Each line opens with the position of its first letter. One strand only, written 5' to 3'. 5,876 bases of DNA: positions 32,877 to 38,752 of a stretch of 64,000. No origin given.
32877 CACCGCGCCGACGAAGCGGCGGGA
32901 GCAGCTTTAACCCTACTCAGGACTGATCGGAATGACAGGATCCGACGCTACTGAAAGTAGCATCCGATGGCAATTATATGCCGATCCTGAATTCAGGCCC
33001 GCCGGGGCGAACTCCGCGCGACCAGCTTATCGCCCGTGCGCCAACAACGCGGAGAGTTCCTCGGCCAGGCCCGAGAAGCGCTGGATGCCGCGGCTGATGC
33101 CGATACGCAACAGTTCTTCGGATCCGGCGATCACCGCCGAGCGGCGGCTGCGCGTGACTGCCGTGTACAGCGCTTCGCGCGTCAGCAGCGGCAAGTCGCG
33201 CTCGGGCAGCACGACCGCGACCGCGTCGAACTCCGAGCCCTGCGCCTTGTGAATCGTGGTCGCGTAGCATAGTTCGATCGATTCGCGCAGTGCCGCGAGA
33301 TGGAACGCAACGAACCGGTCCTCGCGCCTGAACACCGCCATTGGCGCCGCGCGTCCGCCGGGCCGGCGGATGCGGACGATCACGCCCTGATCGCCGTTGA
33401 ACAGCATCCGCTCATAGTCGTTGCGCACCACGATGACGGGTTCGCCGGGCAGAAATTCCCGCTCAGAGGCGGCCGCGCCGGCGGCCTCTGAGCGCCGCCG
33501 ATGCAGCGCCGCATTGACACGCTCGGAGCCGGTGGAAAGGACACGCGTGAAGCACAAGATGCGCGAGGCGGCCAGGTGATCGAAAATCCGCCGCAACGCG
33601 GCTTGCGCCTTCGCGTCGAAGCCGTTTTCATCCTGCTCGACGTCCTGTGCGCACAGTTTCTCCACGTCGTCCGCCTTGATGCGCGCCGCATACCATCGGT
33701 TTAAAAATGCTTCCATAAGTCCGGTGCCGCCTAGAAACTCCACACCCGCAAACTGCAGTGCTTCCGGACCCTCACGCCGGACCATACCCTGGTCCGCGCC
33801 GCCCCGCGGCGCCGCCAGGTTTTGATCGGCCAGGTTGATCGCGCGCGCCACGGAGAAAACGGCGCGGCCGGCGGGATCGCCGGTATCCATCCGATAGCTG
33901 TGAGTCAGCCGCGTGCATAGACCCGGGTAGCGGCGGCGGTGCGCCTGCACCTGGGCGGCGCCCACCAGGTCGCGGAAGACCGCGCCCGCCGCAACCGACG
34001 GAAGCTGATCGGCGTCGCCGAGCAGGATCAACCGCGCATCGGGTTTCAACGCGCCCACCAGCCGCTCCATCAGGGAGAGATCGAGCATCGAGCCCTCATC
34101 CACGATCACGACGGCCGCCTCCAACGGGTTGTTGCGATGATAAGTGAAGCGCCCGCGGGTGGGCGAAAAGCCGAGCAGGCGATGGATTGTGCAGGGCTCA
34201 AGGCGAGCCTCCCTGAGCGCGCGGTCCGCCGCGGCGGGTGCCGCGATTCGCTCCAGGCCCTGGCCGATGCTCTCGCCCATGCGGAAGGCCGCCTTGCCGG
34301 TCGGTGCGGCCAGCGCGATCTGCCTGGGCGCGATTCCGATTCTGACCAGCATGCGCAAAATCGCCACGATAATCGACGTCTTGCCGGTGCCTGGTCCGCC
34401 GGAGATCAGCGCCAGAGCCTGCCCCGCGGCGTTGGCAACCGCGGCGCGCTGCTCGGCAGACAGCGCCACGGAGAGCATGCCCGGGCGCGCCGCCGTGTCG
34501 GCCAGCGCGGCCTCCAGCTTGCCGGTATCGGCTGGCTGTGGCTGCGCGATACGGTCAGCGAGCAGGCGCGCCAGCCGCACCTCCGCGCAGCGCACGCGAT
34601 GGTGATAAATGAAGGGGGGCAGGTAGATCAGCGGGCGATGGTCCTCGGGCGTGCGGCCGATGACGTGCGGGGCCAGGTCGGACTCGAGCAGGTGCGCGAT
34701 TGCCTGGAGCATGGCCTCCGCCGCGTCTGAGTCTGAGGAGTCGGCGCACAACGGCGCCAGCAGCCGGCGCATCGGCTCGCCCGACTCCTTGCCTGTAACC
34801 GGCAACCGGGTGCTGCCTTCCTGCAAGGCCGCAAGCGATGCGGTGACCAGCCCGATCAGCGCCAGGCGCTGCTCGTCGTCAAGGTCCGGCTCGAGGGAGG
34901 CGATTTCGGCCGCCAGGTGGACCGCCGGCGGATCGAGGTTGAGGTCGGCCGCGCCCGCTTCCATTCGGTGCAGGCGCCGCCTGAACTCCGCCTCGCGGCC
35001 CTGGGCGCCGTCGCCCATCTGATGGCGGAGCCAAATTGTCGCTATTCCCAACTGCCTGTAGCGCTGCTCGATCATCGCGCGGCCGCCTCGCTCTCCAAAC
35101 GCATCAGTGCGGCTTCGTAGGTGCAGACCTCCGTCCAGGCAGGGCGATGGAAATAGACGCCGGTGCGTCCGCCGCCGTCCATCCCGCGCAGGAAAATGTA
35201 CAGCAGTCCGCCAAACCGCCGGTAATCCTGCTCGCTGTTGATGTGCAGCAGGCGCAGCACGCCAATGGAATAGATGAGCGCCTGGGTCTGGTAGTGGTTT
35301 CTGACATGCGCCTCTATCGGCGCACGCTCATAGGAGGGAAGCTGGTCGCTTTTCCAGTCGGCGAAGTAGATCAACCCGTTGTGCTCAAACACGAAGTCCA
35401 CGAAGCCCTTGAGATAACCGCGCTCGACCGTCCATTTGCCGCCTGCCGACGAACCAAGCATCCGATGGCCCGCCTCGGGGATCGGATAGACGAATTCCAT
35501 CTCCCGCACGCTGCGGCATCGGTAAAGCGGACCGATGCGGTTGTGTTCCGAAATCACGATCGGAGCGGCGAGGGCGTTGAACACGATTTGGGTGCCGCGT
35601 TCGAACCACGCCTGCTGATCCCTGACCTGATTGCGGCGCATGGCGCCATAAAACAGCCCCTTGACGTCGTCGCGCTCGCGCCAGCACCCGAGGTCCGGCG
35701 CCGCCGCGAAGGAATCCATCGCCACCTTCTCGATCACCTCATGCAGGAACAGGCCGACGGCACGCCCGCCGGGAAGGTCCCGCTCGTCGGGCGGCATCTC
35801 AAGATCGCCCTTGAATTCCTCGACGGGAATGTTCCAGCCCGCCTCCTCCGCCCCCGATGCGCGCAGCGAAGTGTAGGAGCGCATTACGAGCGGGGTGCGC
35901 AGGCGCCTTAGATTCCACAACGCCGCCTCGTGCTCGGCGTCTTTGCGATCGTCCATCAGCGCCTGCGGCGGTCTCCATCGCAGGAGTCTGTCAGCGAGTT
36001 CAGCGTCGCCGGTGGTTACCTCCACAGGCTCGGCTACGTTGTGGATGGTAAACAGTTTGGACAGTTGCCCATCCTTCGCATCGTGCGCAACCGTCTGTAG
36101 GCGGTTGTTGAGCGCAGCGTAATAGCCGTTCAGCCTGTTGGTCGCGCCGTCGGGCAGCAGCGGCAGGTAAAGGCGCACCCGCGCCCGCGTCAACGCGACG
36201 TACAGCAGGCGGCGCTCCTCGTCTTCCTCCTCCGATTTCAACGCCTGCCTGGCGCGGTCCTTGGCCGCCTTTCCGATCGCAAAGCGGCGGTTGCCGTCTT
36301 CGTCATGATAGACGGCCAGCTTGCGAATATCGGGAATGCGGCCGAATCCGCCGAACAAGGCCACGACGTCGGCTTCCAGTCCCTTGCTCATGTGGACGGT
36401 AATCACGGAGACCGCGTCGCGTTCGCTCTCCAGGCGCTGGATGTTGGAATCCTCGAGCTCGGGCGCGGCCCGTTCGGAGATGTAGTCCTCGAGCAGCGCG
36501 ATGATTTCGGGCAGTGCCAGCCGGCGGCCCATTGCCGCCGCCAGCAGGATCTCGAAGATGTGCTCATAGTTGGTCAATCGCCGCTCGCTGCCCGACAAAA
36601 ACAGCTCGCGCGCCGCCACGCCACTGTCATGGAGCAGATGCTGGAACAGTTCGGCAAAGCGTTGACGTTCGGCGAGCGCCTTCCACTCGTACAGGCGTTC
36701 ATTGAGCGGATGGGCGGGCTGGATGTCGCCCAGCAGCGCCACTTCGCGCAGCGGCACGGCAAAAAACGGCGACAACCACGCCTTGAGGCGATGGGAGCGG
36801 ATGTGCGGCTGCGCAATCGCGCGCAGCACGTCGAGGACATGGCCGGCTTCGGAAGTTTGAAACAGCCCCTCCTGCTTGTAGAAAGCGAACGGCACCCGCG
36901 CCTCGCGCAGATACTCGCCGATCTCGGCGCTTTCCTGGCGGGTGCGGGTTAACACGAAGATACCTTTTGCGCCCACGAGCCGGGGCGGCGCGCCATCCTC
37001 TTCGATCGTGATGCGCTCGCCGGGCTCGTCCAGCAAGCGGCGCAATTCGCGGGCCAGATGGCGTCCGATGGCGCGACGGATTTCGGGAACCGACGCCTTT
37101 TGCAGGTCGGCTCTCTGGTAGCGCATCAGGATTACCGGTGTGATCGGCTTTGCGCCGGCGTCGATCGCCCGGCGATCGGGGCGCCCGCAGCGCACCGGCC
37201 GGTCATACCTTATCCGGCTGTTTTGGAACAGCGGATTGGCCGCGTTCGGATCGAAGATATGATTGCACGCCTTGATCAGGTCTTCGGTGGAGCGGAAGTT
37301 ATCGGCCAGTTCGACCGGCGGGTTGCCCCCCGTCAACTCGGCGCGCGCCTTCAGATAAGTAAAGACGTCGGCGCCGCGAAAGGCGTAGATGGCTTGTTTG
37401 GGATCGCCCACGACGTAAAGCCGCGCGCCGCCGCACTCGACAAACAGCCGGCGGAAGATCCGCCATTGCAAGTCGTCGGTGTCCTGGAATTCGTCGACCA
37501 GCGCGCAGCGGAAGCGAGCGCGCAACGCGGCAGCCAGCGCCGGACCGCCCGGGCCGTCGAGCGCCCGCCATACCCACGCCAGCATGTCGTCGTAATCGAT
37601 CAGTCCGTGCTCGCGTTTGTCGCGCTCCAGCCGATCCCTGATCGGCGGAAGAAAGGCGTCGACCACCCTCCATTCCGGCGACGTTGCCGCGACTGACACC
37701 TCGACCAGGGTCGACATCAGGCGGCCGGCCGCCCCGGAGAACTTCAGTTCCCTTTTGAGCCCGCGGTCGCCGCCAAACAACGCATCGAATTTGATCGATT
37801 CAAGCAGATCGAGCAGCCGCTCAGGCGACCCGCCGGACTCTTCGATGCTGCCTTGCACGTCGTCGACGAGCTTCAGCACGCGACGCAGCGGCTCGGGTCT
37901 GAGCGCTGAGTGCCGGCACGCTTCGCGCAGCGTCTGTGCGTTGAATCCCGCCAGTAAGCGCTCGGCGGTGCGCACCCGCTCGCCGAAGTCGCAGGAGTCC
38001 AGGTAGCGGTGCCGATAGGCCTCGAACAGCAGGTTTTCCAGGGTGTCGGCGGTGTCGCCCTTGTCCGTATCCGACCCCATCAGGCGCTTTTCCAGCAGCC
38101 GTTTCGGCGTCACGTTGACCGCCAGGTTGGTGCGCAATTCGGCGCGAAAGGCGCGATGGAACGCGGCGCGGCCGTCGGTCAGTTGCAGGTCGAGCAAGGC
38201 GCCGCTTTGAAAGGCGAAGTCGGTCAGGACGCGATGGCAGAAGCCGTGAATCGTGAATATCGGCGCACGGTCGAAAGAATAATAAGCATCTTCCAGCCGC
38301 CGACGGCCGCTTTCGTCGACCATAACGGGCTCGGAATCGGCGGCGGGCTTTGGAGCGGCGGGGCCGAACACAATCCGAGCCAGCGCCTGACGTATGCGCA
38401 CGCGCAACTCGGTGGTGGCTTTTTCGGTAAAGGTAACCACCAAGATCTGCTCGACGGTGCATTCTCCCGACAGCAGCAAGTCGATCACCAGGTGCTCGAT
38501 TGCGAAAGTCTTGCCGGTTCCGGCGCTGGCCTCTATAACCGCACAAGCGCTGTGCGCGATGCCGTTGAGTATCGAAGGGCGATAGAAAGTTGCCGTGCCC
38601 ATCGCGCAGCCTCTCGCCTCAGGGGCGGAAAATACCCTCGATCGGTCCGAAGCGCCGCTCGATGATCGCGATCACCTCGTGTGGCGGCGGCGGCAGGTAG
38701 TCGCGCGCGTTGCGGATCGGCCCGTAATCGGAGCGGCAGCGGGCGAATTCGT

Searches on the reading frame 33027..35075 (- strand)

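Call 38: search_protein_families(library=pfam, proteins=[window:33027-35075:-], max_evalue=0.001)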
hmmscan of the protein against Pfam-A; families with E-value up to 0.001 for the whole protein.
window:33027-35075:- (682 aa): 8 families
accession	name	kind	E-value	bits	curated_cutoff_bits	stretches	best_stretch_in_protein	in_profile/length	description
PF13245.12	AAA_19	-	6.9e-36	123.8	25.1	1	209-362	1-133/134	AAA domain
PF13604.12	AAA_30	-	1.6e-28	100.2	27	1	205-379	2-148/191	AAA domain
PF13538.12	UvrD_C_2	-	9.6e-15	54.6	27.4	1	603-649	2-51/52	UvrD-like helicase C-terminal domain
PF01443.25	Viral_helicase1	-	1.1e-12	48.8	21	1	596-649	171-226/228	Viral superfamily 1 RNA helicase core domain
PF13086.12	AAA_11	-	7.1e-10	39.5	27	1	205-262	2-64/257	AAA domain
PF00580.27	UvrD-helicase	-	5.6e-09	36.5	23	1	206-298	2-83/271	UvrD/REP helicase N-terminal domain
PF18335.7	SH3_13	-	2.1e-07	31.1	41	1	523-570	8-55/65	ATP-dependent RecD-like DNA helicase SH3 domain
PF05127.21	NAT10_TcmA_helicase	-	0.00016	22.1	22.7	1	224-341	2-111/176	RNA cytidine acetyltransferase NAT10/TcmA, helicase domain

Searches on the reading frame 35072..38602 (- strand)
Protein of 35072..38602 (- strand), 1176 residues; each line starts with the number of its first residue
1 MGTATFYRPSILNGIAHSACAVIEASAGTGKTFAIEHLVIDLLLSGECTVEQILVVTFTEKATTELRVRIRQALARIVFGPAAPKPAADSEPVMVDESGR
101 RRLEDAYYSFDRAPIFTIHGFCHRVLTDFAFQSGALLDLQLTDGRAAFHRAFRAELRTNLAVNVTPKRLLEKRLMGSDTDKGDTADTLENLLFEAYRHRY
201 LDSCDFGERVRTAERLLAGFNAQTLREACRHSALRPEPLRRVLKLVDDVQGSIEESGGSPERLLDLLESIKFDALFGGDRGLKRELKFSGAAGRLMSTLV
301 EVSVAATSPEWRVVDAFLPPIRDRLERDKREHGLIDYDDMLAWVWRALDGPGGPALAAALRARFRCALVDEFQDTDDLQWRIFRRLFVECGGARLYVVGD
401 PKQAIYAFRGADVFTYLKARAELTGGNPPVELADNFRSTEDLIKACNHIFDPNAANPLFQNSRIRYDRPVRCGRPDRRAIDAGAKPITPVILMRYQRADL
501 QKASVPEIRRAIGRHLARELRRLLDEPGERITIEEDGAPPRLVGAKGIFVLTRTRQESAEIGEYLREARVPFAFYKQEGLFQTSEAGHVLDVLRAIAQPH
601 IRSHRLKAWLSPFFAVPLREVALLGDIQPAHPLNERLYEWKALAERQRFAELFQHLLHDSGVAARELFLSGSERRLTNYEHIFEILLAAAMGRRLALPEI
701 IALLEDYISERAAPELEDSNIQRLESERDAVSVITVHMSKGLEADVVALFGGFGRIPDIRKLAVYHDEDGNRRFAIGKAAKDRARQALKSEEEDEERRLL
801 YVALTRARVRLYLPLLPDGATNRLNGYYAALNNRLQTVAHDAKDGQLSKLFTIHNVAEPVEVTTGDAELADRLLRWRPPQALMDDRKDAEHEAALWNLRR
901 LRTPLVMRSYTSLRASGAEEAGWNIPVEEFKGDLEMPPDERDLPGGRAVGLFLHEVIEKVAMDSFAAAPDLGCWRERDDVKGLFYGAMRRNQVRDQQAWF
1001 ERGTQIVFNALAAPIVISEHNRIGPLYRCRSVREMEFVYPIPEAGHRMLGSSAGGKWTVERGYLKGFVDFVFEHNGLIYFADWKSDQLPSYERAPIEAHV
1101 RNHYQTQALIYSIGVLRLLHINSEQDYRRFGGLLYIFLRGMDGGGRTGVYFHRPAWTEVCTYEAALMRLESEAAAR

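Call 38: search_protein_families(library=pfam, proteins=[window:35072-38602:-], max_evalue=0.001)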
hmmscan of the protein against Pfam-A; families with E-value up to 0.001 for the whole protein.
window:35072-38602:- (1176 aa): 6 families
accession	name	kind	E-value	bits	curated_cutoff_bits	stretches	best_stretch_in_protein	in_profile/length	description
PF00580.27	UvrD-helicase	-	1.2e-49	169.8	23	1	21-421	16-268/271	UvrD/REP helicase N-terminal domain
PF13361.12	UvrD_C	-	4.1e-26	92.7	25.6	1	431-813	2-345/350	UvrD-like helicase C-terminal domain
PF13245.12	AAA_19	-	1.3e-14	55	25.1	2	13-73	6-64/134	AAA domain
PF13538.12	UvrD_C_2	-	2.5e-09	37.3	27.4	1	791-813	29-51/52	UvrD-like helicase C-terminal domain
PF13604.12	AAA_30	-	7.6e-06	26.2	27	0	18-100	16-99/191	AAA domain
PF12705.13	PDDEXK_1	-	0.00054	20.4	22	0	948-1138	36-189/247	PD-(D/E)XK nuclease superfamily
